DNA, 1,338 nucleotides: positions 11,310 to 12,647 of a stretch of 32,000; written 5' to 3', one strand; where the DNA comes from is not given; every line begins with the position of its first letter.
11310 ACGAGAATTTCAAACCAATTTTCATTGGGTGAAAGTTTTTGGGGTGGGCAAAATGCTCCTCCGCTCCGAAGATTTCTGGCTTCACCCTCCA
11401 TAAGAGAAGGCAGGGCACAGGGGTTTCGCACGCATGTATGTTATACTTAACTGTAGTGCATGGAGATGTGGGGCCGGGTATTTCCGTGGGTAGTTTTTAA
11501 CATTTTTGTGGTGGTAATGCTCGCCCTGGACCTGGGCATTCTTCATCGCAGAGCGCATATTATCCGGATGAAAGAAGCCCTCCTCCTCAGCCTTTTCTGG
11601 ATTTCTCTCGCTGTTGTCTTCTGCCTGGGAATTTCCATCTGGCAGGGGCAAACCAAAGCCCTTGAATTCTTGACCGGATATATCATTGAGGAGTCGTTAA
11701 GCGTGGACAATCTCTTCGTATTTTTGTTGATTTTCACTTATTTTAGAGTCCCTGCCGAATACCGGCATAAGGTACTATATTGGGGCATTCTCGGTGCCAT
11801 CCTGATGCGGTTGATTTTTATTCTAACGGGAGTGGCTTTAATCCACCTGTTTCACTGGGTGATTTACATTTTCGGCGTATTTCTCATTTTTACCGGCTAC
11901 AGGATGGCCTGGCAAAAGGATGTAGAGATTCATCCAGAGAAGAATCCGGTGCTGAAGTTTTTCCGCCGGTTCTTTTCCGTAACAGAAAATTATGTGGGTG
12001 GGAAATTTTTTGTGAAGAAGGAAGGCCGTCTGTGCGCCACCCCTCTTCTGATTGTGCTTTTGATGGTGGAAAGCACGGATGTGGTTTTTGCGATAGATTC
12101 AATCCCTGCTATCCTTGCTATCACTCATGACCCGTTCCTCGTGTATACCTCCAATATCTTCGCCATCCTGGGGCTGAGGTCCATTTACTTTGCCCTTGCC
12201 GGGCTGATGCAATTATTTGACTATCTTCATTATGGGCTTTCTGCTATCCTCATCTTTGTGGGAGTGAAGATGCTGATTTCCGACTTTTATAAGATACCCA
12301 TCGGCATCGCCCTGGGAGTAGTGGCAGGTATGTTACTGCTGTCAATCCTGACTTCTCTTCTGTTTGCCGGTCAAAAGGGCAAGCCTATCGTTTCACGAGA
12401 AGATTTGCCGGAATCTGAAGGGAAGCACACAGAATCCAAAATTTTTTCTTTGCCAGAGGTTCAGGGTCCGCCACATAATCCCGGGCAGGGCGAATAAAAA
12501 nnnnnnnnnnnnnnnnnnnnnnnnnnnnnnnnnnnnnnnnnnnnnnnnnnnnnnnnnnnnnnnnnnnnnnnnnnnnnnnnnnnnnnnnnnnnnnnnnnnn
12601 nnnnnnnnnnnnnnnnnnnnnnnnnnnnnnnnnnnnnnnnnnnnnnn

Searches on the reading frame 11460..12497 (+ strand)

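Call 3: search_protein_families(library=pfam, proteins=[window:11460-12497:+], max_evalue=1)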
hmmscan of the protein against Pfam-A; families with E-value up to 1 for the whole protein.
window:11460-12497:+ (345 aa): 1 family
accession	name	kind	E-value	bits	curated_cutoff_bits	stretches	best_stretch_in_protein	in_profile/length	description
PF03741.22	TerC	-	3e-54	183.9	27.8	1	71-274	1-177/178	Integral membrane protein TerC family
